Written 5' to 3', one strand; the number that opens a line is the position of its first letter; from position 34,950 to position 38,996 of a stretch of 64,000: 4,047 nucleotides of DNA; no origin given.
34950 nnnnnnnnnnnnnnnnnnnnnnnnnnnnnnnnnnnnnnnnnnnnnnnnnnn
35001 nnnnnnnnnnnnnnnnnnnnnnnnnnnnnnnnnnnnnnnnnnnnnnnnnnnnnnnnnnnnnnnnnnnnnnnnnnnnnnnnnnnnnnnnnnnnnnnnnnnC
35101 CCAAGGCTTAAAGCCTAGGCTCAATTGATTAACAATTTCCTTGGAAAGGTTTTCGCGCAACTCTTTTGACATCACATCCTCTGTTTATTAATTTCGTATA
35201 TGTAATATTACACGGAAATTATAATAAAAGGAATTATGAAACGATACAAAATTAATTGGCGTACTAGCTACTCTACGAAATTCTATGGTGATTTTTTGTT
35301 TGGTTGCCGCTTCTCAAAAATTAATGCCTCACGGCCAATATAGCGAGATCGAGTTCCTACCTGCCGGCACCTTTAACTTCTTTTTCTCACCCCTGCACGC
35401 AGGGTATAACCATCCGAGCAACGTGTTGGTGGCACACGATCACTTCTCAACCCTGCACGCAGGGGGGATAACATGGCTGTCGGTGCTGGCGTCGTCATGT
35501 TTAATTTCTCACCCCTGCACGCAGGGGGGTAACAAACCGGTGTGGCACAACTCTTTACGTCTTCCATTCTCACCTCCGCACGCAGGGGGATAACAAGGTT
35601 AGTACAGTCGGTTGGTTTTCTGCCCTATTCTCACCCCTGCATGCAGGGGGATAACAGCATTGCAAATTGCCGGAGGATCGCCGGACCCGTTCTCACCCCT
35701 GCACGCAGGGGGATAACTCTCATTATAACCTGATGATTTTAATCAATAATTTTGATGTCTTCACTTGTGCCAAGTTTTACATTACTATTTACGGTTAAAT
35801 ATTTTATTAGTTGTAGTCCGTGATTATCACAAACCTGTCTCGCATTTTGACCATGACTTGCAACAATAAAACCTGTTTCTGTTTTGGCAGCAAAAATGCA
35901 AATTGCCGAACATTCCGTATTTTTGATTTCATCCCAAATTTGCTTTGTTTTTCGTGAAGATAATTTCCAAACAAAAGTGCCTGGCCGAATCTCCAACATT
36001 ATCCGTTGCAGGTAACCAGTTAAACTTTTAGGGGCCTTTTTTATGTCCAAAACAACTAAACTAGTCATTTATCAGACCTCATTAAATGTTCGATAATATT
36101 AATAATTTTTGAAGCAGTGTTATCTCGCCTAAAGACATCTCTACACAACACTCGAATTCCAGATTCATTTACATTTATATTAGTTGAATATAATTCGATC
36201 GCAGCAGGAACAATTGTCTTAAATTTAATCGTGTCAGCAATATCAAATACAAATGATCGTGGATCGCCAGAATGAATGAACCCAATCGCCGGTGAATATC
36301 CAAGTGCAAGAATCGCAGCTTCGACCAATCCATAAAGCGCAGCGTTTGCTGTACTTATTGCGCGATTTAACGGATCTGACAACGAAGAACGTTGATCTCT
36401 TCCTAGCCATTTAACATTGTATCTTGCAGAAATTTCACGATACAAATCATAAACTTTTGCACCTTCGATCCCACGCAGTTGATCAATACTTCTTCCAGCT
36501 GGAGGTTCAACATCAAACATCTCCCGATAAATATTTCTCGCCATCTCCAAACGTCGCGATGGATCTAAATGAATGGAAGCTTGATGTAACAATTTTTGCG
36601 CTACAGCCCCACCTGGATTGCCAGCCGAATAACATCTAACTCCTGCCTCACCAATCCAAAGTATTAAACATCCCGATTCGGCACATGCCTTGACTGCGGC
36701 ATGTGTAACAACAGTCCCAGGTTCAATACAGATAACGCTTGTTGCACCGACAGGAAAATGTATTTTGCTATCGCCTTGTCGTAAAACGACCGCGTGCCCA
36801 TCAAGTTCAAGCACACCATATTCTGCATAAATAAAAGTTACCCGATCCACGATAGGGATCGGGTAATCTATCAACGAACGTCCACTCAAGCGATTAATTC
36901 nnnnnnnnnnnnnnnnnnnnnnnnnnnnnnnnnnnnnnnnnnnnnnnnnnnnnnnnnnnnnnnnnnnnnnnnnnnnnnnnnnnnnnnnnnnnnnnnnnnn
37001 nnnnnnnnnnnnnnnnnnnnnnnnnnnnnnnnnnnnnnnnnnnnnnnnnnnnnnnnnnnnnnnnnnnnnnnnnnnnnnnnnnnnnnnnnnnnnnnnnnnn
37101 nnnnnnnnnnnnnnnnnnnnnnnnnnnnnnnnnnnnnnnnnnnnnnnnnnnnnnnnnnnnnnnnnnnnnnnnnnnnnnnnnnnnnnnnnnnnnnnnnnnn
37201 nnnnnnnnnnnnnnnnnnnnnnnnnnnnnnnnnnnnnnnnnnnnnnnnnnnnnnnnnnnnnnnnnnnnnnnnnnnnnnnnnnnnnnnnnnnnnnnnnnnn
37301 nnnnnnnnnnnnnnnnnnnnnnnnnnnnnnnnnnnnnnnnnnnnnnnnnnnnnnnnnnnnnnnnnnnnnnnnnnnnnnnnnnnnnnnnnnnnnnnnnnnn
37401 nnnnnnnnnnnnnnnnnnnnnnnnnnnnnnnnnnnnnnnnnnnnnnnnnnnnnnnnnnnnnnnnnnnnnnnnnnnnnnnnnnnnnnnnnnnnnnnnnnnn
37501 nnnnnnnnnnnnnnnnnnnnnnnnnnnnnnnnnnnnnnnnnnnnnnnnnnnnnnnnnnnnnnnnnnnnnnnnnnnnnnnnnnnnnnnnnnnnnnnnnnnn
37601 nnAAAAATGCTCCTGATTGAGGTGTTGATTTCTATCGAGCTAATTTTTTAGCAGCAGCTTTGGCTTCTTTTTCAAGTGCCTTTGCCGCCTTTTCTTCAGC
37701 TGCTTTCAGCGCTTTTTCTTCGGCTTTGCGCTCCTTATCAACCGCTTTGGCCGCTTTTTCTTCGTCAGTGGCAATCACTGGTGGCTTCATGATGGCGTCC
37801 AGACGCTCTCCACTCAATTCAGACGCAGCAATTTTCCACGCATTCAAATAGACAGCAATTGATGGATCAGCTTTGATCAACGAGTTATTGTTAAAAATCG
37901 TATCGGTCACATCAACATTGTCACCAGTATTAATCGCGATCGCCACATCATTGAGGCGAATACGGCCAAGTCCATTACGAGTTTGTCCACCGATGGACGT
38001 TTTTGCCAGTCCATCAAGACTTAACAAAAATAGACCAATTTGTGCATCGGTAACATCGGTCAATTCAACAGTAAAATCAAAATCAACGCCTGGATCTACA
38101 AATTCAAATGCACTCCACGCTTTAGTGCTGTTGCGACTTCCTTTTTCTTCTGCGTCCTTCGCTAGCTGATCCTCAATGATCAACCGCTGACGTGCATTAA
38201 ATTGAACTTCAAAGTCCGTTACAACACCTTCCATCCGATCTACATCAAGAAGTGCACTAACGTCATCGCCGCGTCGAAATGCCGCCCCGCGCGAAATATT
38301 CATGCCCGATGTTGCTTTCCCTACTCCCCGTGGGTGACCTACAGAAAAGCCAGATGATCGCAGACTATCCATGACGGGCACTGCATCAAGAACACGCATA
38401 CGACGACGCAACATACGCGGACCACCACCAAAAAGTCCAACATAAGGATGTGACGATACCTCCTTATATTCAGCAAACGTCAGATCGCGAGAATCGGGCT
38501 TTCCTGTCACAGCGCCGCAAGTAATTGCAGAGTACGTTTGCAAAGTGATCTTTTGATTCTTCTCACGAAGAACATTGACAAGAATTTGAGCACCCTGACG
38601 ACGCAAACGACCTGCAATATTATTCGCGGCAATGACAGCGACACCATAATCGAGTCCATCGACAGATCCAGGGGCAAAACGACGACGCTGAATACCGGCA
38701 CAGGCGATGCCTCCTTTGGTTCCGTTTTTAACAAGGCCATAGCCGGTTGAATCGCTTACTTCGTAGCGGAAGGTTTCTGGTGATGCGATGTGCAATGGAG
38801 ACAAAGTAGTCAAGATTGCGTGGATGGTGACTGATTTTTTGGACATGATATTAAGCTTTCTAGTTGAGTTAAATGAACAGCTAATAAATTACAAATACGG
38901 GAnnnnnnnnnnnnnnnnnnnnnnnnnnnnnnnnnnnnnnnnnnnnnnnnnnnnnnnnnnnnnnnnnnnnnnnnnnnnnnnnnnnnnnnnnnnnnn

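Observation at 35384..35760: Array abuts the cas2 stop with no leader, and strand assignment is ambiguous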

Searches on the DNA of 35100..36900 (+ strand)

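Call 6: search_dna_similar(query=window:35100-36900:+, collection=plasmids, mode=near, max_rows=30)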
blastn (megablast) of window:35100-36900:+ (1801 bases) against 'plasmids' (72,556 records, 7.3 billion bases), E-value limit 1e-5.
No match.

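Call 34: search_rna_families(source=window, start=35100, end=36100, threshold=evalue, max_evalue=1, show_alignments=2)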
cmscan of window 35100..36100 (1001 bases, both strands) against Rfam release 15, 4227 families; matches with E-value up to 1: 1.
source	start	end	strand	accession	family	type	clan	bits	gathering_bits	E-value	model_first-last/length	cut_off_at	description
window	35432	35543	-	RF01897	mir-188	Gene; miRNA;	-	21.1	72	0.25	1-84/84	no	mir-188 microRNA precursor family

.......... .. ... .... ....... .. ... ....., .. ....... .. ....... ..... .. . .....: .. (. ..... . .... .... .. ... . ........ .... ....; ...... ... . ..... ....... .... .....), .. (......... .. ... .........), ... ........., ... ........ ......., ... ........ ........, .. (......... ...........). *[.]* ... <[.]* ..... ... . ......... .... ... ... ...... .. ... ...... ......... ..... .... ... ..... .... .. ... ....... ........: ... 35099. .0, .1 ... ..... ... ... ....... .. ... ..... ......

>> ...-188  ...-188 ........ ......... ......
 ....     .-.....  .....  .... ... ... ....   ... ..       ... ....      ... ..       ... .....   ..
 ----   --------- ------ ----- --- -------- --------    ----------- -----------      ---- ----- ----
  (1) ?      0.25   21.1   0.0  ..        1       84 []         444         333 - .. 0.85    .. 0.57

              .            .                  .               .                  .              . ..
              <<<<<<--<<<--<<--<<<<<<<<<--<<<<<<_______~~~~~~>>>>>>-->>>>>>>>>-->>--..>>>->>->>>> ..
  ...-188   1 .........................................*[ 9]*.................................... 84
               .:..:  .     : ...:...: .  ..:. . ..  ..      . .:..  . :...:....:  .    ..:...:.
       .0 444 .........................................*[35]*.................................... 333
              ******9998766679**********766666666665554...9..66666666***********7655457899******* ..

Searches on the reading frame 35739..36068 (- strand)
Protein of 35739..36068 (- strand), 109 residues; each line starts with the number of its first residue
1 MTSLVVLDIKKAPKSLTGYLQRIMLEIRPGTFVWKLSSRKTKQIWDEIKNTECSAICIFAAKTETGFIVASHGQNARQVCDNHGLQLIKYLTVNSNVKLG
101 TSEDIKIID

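Call 4: search_protein_families(library=pfam, proteins=[window:35739-36068:-], max_evalue=0.01)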
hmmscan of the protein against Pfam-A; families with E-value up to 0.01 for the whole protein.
window:35739-36068:- (109 aa): 1 family
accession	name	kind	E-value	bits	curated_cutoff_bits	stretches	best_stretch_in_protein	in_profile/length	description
PF09707.15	Cas_Cas2CT1978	-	2.6e-17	63.2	24.7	1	5-87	2-86/86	CRISPR-associated protein (Cas_Cas2CT1978)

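Call 5: search_protein_families(library=ncbifam, proteins=[window:35739-36068:-], max_evalue=0.01)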
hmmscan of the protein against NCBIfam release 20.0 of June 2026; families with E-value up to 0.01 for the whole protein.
window:35739-36068:- (109 aa): 1 family
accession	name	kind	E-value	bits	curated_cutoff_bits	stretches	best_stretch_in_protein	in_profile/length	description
TIGR01873.1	cas_CT1978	equivalog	3.2e-13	49.7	33.15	1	5-87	2-87/87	type I-E CRISPR-associated endoribonuclease Cas2e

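Call 9: find_encoding_contigs(protein=window:35739-36068:-, flank=10000, max_places=10)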
Protein window:35739-36068:- (109 aa): 1 contig read that carries it; 1 place shown.
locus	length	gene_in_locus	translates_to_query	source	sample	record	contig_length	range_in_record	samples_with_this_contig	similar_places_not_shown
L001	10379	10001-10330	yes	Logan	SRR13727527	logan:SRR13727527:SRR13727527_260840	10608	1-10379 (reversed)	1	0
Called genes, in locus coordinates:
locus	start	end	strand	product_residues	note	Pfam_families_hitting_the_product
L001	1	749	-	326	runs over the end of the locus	?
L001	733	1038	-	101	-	PF13560:HTH_31 (weak), PF01381:HTH_3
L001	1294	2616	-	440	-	PF07804:HipA_C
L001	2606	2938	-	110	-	PF13560:HTH_31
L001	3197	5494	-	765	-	PF00270:DEAD (faint), PF07652:Flavi_DEAD (faint), PF13307:Helicase_C_2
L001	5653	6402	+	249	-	PF28248:Cas6_csf5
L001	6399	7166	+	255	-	PF27781:Csf1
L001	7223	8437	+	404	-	PF03787:RAMPs (faint)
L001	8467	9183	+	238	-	PF27782:Csf3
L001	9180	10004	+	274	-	PF01867:Cas_Cas1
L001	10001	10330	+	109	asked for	PF09707:Cas_Cas2CT1978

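Call 84: search_protein_families(library=padloc, proteins=[window:35739-36068:-], max_evalue=0.00001)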
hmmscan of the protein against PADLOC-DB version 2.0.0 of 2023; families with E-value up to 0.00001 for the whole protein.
window:35739-36068:- (109 aa): 8 families
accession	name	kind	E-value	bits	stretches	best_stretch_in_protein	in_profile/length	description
PDLC01752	Cas2e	-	2.1e-18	64.7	1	3-91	2-91/115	-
PDLC01753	Cas2e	-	7.4e-18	62.5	1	1-92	1-94/102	-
PDLC01646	Cas2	-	2.4e-17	60.9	1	4-87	1-86/86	"CAS-I,CAS-II,CAS-III,CAS-IV,CAS-V,CAS-VI; acquisition_2"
PDLC01261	Cas2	-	2.9e-15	54.3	1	5-90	2-89/91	"CAS-I,CAS-II,CAS-III,CAS-IV,CAS-V,CAS-VI; acquisition_2"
PDLC01755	Cas2e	-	9.3e-15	52.8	1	4-89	1-87/136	-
PDLC00934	Cas2e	-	8.4e-14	49.7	1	5-87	2-87/87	"CRISPR-associated endoribonuclease Cas2, subtype I-E/ECOLI"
PDLC01368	Cas2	-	3.5e-09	34.8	1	28-87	1-62/62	"CAS-I,CAS-II,CAS-III,CAS-IV,CAS-V,CAS-VI; acquisition_2"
PDLC01754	Cas2e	-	2.7e-06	25.6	1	3-89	2-95/97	-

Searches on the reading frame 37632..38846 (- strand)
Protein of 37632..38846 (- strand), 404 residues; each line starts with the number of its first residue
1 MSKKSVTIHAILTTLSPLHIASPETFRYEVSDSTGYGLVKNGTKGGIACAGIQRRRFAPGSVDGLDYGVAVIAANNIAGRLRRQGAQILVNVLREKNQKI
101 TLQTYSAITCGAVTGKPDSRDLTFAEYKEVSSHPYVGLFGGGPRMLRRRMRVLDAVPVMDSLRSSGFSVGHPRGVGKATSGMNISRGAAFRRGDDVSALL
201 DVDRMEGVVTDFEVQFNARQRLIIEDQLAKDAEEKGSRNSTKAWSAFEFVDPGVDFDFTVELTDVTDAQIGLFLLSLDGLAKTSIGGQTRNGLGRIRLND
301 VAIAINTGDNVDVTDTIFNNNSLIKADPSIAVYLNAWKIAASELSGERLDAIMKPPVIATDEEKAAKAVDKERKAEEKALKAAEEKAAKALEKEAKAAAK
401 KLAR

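Call 4: search_protein_families(library=pfam, proteins=[window:37632-38846:-], max_evalue=0.01)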
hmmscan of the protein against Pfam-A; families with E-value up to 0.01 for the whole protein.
window:37632-38846:- (404 aa): 2 families
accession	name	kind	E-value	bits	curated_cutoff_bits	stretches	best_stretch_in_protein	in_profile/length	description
PF03787.20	RAMPs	-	2.3e-05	25.4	22.1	1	12-296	2-188/189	RAMP superfamily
PF18320.6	Csc2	-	0.0028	17.4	25.5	1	239-306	153-217/298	Csc2 Crispr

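Call 5: search_protein_families(library=ncbifam, proteins=[window:37632-38846:-], max_evalue=0.01)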
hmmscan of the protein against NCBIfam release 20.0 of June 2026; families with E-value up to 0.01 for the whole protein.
window:37632-38846:- (404 aa): 3 families
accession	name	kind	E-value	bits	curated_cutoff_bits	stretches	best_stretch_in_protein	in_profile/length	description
TIGR03115.2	cas7_csf2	equivalog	1.5e-83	280.9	130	1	8-352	1-345/346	type IV CRISPR-associated protein Csf2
TIGR03157.1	cas_Csc2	equivalog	0.00033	20.1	38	1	226-302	137-209/282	type I-D CRISPR-associated protein Cas7/Csc2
TIGR03986.1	TIGR03986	equivalog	0.0045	16.5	161.35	1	230-339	436-542/568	TIGR03986 family type III CRISPR-associated RAMP protein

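Call 48: search_dna_similar(query=window:37632-38846:-, collection=plasmids, mode=protein, max_rows=40, rows=spread)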
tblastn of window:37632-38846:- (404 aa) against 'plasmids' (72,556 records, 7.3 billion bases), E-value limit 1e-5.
Records with a match: 15; places in all: 15; records where one place covers at least 80% of the query: 1.
Best place of each record, by identity: <60% 15.
By first word of the organism name: Pseudomonas 10; Thioalkalivibrio 1; Burkholderia 1; Aromatoleum 1; Vibrio 1; Alteromonas 1.
By predicted mobility (MOB-suite, as given by PLSDB): conjugative 7; non-mobilizable 7; mobilizable 1.
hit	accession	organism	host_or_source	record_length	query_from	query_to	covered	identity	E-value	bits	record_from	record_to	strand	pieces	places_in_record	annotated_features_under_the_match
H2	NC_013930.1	Thioalkalivibrio sp. K90mix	-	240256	6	337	82%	25.6%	2e-14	83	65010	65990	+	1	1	csf2: type IV CRISPR-associated protein Csf2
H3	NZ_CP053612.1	Burkholderia sp. MBR-1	-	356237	8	296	72%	29.2%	3e-11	73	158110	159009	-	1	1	csf2: type IV CRISPR-associated protein Csf2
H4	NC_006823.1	Aromatoleum aromaticum EbN1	-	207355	4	296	73%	27.5%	3e-14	82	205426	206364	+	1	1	csf2: type IV CRISPR-associated protein Csf2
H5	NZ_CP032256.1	Pseudomonas aeruginosa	-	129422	6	303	74%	26.6%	5e-10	69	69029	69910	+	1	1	csf2: type IV CRISPR-associated protein Csf2 | csf1: type IV CRISPR-associated protein Csf1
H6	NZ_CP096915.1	Pseudomonas aeruginosa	Homo sapiens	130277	6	303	74%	26.6%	5e-10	69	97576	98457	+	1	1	csf2: type IV CRISPR-associated protein Csf2 | csf1: type IV CRISPR-associated protein Csf1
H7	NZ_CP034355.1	Pseudomonas aeruginosa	Homo sapiens,urine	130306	6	303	74%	26.6%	5e-10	69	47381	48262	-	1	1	csf2: type IV CRISPR-associated protein Csf2 | csf1: type IV CRISPR-associated protein Csf1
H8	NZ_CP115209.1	Pseudomonas aeruginosa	Homo sapiens,culture samples from human ...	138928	6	303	74%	26.6%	5e-10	69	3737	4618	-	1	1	csf2: type IV CRISPR-associated protein Csf2 | csf1: type IV CRISPR-associated protein Csf1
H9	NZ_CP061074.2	Pseudomonas aeruginosa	Homo sapiens,urine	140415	6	303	74%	26.6%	5e-10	69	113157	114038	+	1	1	csf2: type IV CRISPR-associated protein Csf2 | csf1: type IV CRISPR-associated protein Csf1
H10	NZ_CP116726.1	Pseudomonas aeruginosa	Homo sapiens,urine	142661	6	303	74%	26.6%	5e-10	69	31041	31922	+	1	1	csf2: type IV CRISPR-associated protein Csf2 | csf1: type IV CRISPR-associated protein Csf1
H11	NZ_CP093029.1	Pseudomonas aeruginosa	Intubated patient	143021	6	303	74%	26.6%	5e-10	69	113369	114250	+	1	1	csf2: type IV CRISPR-associated protein Csf2 | type IV CRISPR-associated protein Csf1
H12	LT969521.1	Pseudomonas aeruginosa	-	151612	6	303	74%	26.6%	5e-10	69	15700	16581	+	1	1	hypothetical protein (x2)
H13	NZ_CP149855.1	Pseudomonas aeruginosa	Homo sapiens,urine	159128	6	303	74%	26.6%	5e-10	69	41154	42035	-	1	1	csf2: type IV CRISPR-associated protein Csf2 | csf1: type IV CRISPR-associated protein Csf1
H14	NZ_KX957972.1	Vibrio parahaemolyticus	shrimp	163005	7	303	74%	25.6%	9e-7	59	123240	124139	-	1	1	csf2: type IV CRISPR-associated protein Csf2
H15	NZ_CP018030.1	Alteromonas mediterranea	seawater,seawater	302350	69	319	62%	26.1%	2e-6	58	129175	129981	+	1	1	csf2: type IV CRISPR-associated protein Csf2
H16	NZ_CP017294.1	Pseudomonas aeruginosa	Homo sapiens,blood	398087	69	303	58%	24.8%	9e-7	59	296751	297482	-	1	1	csf2: type IV CRISPR-associated protein Csf2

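Call 67: get_annotated_region(hit=H4, flank=6000)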
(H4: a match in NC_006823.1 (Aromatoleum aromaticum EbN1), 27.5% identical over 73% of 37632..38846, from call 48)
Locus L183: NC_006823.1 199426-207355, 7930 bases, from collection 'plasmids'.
description: Aromatoleum aromaticum EbN1 plasmid 1, complete sequence
organism: Aromatoleum aromaticum EbN1 (NCBI taxid 76114)
taxonomy: Bacteria; Pseudomonadota; Betaproteobacteria; Rhodocyclales; Rhodocyclaceae; Aromatoleum; Aromatoleum aromaticum; Aromatoleum aromaticum EbN1
host: -; source: -; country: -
typing (MOB-suite, as given by PLSDB): non-mobilizable; mating-pair formation MPF_F
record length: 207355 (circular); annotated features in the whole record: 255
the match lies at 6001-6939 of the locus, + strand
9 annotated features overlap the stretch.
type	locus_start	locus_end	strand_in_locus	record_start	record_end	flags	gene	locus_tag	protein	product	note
CDS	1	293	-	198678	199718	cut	-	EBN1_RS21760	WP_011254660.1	hypothetical protein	-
CDS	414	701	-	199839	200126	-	-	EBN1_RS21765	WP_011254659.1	hypothetical protein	-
CDS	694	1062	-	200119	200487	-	-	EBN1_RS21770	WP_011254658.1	hypothetical protein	-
CDS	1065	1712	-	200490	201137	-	-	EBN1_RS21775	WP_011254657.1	hypothetical protein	-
CDS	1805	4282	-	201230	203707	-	csf4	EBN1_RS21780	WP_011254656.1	type IV CRISPR-associated DEAD/DEAH-box helicase Csf4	GO:0043571 - maintenance of CRISPR repeat elements [Evidence IEA]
CDS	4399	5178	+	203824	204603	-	csf5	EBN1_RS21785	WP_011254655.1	type IV CRISPR-associated endonuclease Csf5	-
CDS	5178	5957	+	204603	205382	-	csf1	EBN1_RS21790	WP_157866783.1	type IV CRISPR-associated protein Csf1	GO:0043571 - maintenance of CRISPR repeat elements [Evidence IEA]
CDS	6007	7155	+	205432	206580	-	csf2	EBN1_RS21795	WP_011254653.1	type IV CRISPR-associated protein Csf2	GO:0043571 - maintenance of CRISPR repeat elements [Evidence IEA]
CDS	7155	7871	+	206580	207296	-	csf3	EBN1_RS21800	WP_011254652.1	type IV CRISPR-associated protein Csf3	GO:0043571 - maintenance of CRISPR repeat elements [Evidence IEA]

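Call 68: get_annotated_region(hit=H5, flank=6000)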
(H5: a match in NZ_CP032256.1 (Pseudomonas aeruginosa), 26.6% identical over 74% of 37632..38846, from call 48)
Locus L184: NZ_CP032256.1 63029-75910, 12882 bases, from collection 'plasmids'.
description: Pseudomonas aeruginosa strain AR_0111 plasmid unnamed, complete sequence
organism: Pseudomonas aeruginosa (NCBI taxid 287)
taxonomy: Bacteria; Pseudomonadota; Gammaproteobacteria; Pseudomonadales; Pseudomonadaceae; Pseudomonas; Pseudomonas aeruginosa
host: -; source: -; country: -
typing (MOB-suite, as given by PLSDB): non-mobilizable; replicon rep_cluster_339; mating-pair formation MPF_I
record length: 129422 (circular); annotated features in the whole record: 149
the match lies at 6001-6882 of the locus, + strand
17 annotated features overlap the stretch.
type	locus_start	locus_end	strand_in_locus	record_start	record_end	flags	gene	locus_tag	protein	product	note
CDS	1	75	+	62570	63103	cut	-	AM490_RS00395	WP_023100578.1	hypothetical protein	-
CDS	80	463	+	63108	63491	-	-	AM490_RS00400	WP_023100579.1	hypothetical protein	-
CDS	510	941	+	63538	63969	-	-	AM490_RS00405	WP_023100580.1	hypothetical protein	-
CDS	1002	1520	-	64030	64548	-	-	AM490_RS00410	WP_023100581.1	hypothetical protein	-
CDS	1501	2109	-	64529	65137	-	-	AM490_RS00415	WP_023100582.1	DUF6036 family nucleotidyltransferase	-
CDS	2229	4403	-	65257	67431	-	-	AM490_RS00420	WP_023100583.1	helicase C-terminal domain-containing protein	GO:0006139 - nucleobase-containing compound metabolic process [Evidence IEA]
CDS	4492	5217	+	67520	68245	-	-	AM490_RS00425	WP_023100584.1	hypothetical protein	-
CDS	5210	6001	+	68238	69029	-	csf1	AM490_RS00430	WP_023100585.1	type IV CRISPR-associated protein Csf1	GO:0043571 - maintenance of CRISPR repeat elements [Evidence IEA]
CDS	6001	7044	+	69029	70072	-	csf2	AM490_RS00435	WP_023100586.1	type IV CRISPR-associated protein Csf2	GO:0043571 - maintenance of CRISPR repeat elements [Evidence IEA]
CDS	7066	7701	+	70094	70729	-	-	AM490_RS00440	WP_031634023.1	hypothetical protein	-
CDS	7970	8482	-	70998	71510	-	-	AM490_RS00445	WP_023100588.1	hypothetical protein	-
CDS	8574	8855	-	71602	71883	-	-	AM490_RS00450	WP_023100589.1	hypothetical protein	-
CDS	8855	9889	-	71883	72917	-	-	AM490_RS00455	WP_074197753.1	hypothetical protein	-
CDS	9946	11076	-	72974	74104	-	-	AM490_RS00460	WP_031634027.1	hypothetical protein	-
CDS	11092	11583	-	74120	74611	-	-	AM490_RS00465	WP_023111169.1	hypothetical protein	-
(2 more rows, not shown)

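Call 84: search_protein_families(library=padloc, proteins=[window:37632-38846:-], max_evalue=0.00001)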
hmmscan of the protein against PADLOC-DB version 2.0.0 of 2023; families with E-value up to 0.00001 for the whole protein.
window:37632-38846:- (404 aa): 8 families
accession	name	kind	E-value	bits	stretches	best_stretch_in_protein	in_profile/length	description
PDLC01003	typeIV_Cas7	-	1.7e-66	223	1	8-347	1-338/344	CRISPR type IV/AFERR-associated protein Csf2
PDLC01319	typeIV_Cas7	-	2.2e-62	209.3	1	8-329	1-290/291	CAS-IV-A; effector_G7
PDLC01724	typeIV_Cas7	-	1.1e-40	138.3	1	5-307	3-283/329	Csf2_0_IV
PDLC01552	typeIV_Cas7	-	9.2e-12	42.9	1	63-300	36-242/272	CAS-IV-A; effector_G7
PDLC01004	typeIV_Cas7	-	5e-10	37.1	1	63-301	40-254/289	Cas_effector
PDLC01442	Csm3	-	1.1e-07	29.9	1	221-311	96-192/208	"CAS-III-A,CAS-III-D; effector_G7"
PDLC01572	typeIV_Cas7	-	7.2e-07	26.7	0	233-299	180-248/280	CAS-IV-A; effector_G7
PDLC01613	Csm3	-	9.8e-07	27.8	1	12-297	2-177/177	"CAS-III-A,CAS-III-D; effector_G7"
